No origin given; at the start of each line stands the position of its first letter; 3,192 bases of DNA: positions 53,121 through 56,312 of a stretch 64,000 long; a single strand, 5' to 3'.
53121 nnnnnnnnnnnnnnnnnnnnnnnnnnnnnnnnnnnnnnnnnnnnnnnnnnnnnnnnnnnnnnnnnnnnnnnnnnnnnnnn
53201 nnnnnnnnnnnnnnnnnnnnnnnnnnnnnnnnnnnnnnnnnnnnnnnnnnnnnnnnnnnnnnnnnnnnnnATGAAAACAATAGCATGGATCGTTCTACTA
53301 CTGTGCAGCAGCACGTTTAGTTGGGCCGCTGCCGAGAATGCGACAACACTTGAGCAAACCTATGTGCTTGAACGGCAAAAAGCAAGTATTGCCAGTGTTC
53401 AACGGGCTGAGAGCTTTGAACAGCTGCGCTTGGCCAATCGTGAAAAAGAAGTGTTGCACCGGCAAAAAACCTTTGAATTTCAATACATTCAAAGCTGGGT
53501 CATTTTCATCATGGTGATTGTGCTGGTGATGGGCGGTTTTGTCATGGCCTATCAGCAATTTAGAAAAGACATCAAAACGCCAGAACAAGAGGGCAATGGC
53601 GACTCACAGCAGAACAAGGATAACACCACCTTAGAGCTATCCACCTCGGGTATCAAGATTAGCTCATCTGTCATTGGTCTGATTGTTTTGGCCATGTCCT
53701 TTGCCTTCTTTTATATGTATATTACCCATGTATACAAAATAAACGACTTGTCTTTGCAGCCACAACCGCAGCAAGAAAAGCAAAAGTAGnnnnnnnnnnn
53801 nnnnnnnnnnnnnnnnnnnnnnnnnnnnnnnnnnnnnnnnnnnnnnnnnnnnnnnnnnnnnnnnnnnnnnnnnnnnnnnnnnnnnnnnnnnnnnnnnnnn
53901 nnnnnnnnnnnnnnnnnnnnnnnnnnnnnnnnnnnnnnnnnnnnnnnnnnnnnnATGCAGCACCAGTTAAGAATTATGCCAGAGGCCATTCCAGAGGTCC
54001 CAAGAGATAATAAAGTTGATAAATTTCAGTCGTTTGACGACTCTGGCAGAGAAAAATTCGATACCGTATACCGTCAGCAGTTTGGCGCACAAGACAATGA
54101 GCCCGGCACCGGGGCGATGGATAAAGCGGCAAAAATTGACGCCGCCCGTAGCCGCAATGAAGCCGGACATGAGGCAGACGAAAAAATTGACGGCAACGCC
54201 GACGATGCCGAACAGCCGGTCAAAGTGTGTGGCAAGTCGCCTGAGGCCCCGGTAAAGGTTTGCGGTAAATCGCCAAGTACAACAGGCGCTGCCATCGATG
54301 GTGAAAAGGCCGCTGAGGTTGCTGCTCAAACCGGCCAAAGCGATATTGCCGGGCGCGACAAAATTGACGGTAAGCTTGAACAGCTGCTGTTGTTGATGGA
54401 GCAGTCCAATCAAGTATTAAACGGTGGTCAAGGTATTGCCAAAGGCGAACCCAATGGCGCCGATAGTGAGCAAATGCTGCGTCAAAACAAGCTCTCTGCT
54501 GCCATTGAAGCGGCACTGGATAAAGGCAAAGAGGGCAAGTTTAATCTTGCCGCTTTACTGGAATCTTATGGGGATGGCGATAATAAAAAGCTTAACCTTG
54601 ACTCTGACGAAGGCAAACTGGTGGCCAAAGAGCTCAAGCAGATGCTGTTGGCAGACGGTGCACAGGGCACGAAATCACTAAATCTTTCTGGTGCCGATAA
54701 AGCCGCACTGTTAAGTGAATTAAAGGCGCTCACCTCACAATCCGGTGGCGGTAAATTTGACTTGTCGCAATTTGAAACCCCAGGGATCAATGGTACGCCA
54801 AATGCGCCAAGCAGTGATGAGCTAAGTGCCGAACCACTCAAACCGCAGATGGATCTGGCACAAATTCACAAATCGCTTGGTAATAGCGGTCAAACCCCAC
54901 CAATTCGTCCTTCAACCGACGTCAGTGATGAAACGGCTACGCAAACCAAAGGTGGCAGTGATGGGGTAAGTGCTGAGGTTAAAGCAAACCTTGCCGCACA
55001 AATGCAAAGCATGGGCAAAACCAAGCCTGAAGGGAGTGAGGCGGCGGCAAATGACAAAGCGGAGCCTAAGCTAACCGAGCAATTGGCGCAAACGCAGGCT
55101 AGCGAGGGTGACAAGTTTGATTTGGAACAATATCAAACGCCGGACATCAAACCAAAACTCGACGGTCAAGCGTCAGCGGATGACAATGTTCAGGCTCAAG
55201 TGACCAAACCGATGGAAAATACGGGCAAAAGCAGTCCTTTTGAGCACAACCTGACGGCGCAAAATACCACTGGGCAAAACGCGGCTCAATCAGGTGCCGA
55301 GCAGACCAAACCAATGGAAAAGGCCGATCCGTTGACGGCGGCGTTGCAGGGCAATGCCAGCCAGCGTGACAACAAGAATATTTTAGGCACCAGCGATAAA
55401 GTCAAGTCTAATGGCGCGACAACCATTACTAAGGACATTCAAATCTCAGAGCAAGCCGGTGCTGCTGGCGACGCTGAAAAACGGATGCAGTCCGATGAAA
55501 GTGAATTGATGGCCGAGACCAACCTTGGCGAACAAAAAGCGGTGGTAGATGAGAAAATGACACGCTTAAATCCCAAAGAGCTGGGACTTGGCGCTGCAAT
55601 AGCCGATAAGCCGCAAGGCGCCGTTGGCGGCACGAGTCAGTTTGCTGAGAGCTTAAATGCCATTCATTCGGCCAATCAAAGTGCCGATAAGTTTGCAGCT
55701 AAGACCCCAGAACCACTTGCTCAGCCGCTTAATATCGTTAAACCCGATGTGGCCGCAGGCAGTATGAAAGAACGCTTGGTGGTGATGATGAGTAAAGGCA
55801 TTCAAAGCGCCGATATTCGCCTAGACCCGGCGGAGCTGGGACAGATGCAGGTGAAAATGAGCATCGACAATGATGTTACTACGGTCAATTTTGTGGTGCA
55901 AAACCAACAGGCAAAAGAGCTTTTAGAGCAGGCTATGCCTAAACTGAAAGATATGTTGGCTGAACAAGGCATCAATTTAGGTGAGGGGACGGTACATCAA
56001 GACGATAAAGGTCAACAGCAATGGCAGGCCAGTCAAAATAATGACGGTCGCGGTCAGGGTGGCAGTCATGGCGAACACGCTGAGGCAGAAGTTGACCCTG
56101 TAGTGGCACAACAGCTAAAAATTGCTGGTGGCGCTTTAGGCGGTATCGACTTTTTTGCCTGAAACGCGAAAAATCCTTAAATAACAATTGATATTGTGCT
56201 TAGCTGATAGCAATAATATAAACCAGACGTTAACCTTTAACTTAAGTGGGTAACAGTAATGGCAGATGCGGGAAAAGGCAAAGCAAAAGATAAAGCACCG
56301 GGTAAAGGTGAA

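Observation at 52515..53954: Uncharacterised two-gene envelope module inserted between fliJ and fliK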

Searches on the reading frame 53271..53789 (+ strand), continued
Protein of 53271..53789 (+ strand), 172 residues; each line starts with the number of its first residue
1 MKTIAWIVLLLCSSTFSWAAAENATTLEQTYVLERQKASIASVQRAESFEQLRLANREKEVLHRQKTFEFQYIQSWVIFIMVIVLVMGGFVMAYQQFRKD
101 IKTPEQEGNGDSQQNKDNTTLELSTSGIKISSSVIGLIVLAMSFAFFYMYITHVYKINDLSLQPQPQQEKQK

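Call 55: search_solved_structures(query=A1, max_evalue=10)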
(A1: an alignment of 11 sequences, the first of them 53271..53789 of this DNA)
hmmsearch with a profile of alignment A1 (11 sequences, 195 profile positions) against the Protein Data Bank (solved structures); distinct sequences matched with E-value up to 10: 25.
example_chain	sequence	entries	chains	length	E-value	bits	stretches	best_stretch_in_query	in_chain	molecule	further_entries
8y01_R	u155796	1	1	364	0.12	15.4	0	76-105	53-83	Medium-wave-sensitive opsin 2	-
9yda_R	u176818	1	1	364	0.14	15.1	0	76-105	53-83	Medium-wave-sensitive opsin 1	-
9ygz_R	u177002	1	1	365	0.14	15.1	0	76-105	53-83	Medium-wave-sensitive opsin 1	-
8iu2_R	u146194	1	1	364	0.16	15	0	78-122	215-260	Long-wave-sensitive opsin 1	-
6l4u_I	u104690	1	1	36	0.19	14.7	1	157-175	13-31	Photosystem I reaction center subunit VIII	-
7sc5_B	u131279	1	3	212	0.19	14.7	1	15-97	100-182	Transmembrane protein gp41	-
6dcq_B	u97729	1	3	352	0.2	14.6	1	14-97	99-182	Envelope glycoprotein gp160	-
6ulc_B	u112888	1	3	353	0.24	14.4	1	15-97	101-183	Envelope glycoprotein gp41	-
9upm_A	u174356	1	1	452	0.25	14.3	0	78-120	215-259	LW opsin,Soluble cytochrome b562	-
4b19_A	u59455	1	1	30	0.26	14.3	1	82-110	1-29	PEPA1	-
9upo_A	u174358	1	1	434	0.28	14.2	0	76-105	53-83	MW opsin,Soluble cytochrome b562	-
9upn_A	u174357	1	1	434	0.3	14.1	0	76-105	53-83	MW opsin,Soluble cytochrome b562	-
6mar_B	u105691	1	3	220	0.36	13.8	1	16-97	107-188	Envelope glycoprotein gp160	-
8xls_I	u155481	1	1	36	0.43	13.6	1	157-175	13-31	Photosystem I reaction center subunit VIII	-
7aej_C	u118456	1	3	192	0.56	13.2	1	27-97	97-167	Envelope glycoprotein gp160,Envelope glycoprotein gp160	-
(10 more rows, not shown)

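Call 62: search_protein_families(library=pfam, proteins=[L012:8089-8901:+, L012:10836-11378:-, L012:7397-7984:-, L012:11484-11921:-, L012:12131-14818:+, L005:2-769:-, L010:173-751:-, L003:1514-2293:-], max_evalue=0.001)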
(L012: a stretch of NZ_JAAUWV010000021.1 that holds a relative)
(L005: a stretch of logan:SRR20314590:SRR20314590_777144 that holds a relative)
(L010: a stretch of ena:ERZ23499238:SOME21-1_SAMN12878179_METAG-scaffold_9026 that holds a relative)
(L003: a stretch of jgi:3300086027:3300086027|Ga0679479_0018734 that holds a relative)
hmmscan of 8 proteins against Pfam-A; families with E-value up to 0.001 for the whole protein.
L012:8089-8901:+ (270 aa): 4 families
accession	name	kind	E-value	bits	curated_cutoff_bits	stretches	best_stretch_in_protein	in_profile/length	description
PF12833.13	HTH_18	-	9e-22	77.6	33.6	1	184-262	2-80/80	Helix-turn-helix domain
PF00165.29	HTH_AraC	-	1.6e-16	60.4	26.6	2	175-210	6-41/42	Bacterial regulatory helix-turn-helix proteins, AraC family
PF02311.25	AraC_binding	-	5.6e-06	26.6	21.1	1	22-111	18-101/135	AraC-like ligand binding domain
PF07883.17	Cupin_2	-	0.00072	19.7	27.2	0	20-76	12-68/70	Cupin domain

L012:10836-11378:- (180 aa): 1 family
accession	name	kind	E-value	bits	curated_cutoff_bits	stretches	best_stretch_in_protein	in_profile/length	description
PF00857.26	Isochorismatase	-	2.6e-33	116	27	1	3-141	1-153/175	Isochorismatase domain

L012:7397-7984:- (195 aa): 11 families
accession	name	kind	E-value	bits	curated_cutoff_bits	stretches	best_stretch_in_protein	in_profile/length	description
PF08241.18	Methyltransf_11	-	1.2e-17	64.8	21.2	1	38-137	1-94/95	Methyltransferase domain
PF13649.12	Methyltransf_25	-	4.8e-17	62.9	27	1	37-134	1-97/97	Methyltransferase domain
PF08242.18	Methyltransf_12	-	1.1e-14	55.3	30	1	38-136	1-98/98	Methyltransferase domain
PF13847.12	Methyltransf_31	-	3.8e-14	53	27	1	33-139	3-110/145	Methyltransferase domain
PF01209.24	Ubie_methyltran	-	2.9e-12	46.9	20.1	1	24-142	38-155/233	ubiE/COQ5 methyltransferase family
PF13489.12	Methyltransf_23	-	3.1e-09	37.2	27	1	32-140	21-118/164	Methyltransferase domain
PF13679.12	Methyltransf_32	-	3e-07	30.9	27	1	32-114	24-109/143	Methyltransferase domain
PF05175.20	MTS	-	3.2e-07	30.6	23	1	33-150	31-150/170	Methyltransferase small domain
PF01135.25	PCMT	-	0.00049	20.4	20.3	1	11-85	51-126/210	Protein-L-isoaspartate(D-aspartate) O-methyltransferase (PCMT)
PF08003.17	Methyltransf_9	-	0.00087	18.8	23.8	1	19-138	102-217/315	Protein of unknown function (DUF1698)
PF10294.15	Methyltransf_16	-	0.001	19.3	21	0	32-110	45-127/174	Lysine methyltransferase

L012:11484-11921:- (145 aa): 3 families
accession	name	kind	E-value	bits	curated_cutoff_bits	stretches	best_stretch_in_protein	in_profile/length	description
PF13508.13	Acetyltransf_7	-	3.2e-08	34.3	27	1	53-131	7-84/84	Acetyltransferase (GNAT) domain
PF13673.13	Acetyltransf_10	-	4.3e-08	33.6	23.6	1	52-139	34-117/128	Acetyltransferase (GNAT) domain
PF00583.31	Acetyltransf_1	-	8.8e-08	32.9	20.7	1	39-129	23-116/116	Acetyltransferase (GNAT) family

L012:12131-14818:+ (895 aa): 5 families
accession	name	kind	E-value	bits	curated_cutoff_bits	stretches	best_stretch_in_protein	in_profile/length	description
PF16656.11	Pur_ac_phosph_N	-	5.6e-17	62.5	30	1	44-124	7-93/93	Purple acid Phosphatase, N-terminal domain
PF00149.33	Metallophos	-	9.9e-13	49.4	21.5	1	135-337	2-191/191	Calcineurin-like phosphoesterase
PF00041.27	fn3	-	0.00017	22.1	25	0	489-532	37-80/84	Fibronectin type III domain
PF09294.16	Interfer-bind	-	0.00042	21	21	1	480-530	48-96/104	Interferon-alpha/beta receptor, fibronectin type III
PF25788.1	Ig_Rha78A_N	-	0.00079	20.1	27.4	0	504-537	68-101/105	Rha78A-like, N-terminal immunoglobulin domain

L005:2-769:- (256 aa): 0 families

L010:173-751:- (192 aa): 0 families

L003:1514-2293:- (259 aa): 0 families

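Call 69: search_protein_families(library=pfam, proteins=[L052:7080-7799:+, L047:2801-3475:+, L039:5487-6056:+, L046:9578-10378:+, L054:2327-3169:+, L052:6568-7053:+, L047:2415-2804:+, L039:4776-5477:+, L014:9531-9974:+, L012:9986-10582:+], max_evalue=0.01)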
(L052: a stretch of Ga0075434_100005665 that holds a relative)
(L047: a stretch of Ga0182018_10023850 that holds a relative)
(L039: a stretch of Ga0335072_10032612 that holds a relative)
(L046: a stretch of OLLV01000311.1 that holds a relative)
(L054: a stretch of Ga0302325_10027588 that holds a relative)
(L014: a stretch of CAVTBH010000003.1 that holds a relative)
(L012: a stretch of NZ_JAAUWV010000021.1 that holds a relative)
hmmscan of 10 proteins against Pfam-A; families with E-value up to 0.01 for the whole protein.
L052:7080-7799:+ (239 aa): 0 families

L047:2801-3475:+ (224 aa): 0 families

L039:5487-6056:+ (189 aa): 0 families

L046:9578-10378:+ (266 aa): 0 families

L054:2327-3169:+ (280 aa): 0 families

L052:6568-7053:+ (161 aa): 0 families

L047:2415-2804:+ (129 aa): 0 families

L039:4776-5477:+ (233 aa): 0 families

L014:9531-9974:+ (147 aa): 0 families

L012:9986-10582:+ (198 aa): 0 families

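Call 72: fold_search(model_id=the predicted structure, library=pdb)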
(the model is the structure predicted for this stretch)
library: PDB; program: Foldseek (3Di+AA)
matches with E <= 10: 0; with E <= 0.001: 0
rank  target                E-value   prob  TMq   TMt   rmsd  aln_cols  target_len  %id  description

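Call 77: find_related_loci(query=A1, collection=viral_contigs, flank=8000)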
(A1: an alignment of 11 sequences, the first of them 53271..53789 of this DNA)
Query A1 (172 aa) in viral_contigs; peptide patterns used: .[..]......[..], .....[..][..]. (x = any residue, [..] = any of these).
146 stretches matched a pattern, but none encodes a relative of the query by tblastn (E <= 1e-3).

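Call 78: search_dna_similar(query=window:53271-53789:+, collection=plasmids, mode=protein, max_evalue=0.001)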
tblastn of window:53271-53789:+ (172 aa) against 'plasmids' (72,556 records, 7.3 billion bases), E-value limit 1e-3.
Records with a match: 3; places in all: 3; records where one place covers at least 80% of the query: 0.
Best place of each record, by identity: <60% 3.
By first word of the organism name: Caballeronia 2; Niveispirillum 1.
By predicted mobility (MOB-suite, as given by PLSDB): mobilizable 2; non-mobilizable 1.
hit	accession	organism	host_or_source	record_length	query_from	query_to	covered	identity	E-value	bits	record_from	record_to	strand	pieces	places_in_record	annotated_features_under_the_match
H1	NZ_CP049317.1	Caballeronia sp. SBC2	whole organism,soil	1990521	62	158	56%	30.9%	3e-4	47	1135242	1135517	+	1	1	none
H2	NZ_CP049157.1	Caballeronia sp. SBC1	whole organism,soil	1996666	62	158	56%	30.9%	3e-4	47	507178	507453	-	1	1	none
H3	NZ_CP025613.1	Niveispirillum cyanobacteriorum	sing cell,cyanobacterial aggregates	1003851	63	157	55%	29.7%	4e-6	53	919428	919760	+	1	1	none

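Call 79: search_dna_similar(query=window:53271-53789:+, collection=phages, mode=protein, max_evalue=0.001)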
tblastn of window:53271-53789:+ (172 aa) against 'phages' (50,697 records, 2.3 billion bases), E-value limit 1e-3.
No match.

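Call 81: get_annotated_region(hit=H3, flank=6000)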
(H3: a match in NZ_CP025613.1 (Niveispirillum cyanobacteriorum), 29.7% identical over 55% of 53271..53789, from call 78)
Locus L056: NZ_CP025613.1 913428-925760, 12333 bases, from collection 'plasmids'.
description: Niveispirillum cyanobacteriorum strain TH16 plasmid unnamed1, complete sequence
organism: Niveispirillum cyanobacteriorum (NCBI taxid 1612173)
taxonomy: Bacteria; Pseudomonadota; Alphaproteobacteria; Rhodospirillales; Azospirillaceae; Niveispirillum; Niveispirillum cyanobacteriorum
host: -; source: sing cell,cyanobacterial aggregates; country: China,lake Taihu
typing (MOB-suite, as given by PLSDB): non-mobilizable; mating-pair formation MPF_T
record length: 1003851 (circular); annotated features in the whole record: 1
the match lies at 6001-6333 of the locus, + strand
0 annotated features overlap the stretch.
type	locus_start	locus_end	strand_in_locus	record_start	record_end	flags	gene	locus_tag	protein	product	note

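Call 82: get_annotated_region(hit=H1, flank=6000)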
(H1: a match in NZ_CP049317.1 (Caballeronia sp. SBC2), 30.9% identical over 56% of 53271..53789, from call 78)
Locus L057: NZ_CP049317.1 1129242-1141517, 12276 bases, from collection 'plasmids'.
description: Caballeronia sp. SBC2 plasmid pSBC2-1, complete sequence
organism: Caballeronia sp. SBC2 (NCBI taxid 2705547)
taxonomy: Bacteria; Pseudomonadota; Betaproteobacteria; Burkholderiales; Burkholderiaceae; Caballeronia; Caballeronia sp. SBC2
host: -; source: whole organism,soil; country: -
typing (MOB-suite, as given by PLSDB): mobilizable; relaxase MOBP
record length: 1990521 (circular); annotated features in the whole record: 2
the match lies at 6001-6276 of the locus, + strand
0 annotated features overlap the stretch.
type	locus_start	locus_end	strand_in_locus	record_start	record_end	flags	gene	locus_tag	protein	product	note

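Call 83: list_cluster_members(proteins=[P0013, P0001, window:53271-53789:+, P0014, P0015])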
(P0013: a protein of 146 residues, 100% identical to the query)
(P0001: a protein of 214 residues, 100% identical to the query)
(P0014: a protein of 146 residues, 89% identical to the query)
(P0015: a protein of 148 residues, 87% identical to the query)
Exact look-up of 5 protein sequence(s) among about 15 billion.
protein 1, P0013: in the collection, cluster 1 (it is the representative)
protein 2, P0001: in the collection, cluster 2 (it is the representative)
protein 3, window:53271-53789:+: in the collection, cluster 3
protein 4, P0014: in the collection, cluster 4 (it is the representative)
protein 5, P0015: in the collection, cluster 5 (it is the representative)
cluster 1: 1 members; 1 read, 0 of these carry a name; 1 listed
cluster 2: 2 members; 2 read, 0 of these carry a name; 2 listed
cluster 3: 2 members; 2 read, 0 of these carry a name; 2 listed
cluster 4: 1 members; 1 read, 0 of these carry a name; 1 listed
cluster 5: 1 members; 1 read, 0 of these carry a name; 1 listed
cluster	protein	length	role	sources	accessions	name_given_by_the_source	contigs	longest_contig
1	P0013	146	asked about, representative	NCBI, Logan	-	-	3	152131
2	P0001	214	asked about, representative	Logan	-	-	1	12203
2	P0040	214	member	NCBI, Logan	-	-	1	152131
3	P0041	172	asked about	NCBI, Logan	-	-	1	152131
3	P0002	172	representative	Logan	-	-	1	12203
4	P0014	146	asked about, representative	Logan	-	-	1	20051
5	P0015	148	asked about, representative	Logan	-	-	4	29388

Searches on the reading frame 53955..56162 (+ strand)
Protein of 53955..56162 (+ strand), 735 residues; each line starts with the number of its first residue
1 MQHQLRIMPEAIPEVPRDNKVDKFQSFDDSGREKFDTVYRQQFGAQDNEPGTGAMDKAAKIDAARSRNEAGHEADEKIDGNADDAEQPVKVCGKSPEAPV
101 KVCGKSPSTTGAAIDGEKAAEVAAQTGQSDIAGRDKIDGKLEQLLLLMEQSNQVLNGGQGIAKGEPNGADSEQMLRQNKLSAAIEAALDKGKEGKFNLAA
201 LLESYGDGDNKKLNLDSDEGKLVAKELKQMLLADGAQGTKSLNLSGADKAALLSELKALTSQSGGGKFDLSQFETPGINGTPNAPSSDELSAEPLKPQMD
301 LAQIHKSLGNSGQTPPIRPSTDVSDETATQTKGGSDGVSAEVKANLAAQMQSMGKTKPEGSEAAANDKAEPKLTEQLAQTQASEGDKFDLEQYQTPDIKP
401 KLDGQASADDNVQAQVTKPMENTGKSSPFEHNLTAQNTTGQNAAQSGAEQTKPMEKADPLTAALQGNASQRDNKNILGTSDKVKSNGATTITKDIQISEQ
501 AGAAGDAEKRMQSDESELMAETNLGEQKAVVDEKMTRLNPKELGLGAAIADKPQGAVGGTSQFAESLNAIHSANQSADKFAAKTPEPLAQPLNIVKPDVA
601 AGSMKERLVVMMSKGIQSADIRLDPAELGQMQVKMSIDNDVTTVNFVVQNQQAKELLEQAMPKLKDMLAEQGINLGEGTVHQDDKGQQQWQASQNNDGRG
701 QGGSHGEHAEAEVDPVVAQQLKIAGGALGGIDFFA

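Call 3: search_protein_families(library=pfam, proteins=[window:53955-56162:+], max_evalue=1)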
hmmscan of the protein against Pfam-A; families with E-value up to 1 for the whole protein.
window:53955-56162:+ (735 aa): 1 family
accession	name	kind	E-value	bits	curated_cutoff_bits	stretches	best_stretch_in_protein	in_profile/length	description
PF02120.21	Flg_hook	-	5.5e-24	84.2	29.8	1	606-689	2-85/85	Flagellar hook-length control protein FliK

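Call 4: search_protein_families(library=ncbifam, proteins=[window:53955-56162:+], max_evalue=1)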
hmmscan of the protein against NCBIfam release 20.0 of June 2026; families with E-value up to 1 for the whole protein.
window:53955-56162:+ (735 aa): 2 families
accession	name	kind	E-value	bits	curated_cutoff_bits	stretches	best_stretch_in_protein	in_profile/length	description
NF007514.1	PRK10118.1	equivalog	8.5e-17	61.8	396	1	481-735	156-410/410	flagellar hook length control protein FliK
NF008362.0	PRK11152.1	equivalog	0.12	12.3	68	1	629-667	32-70/85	acetolactate synthase 2 small subunit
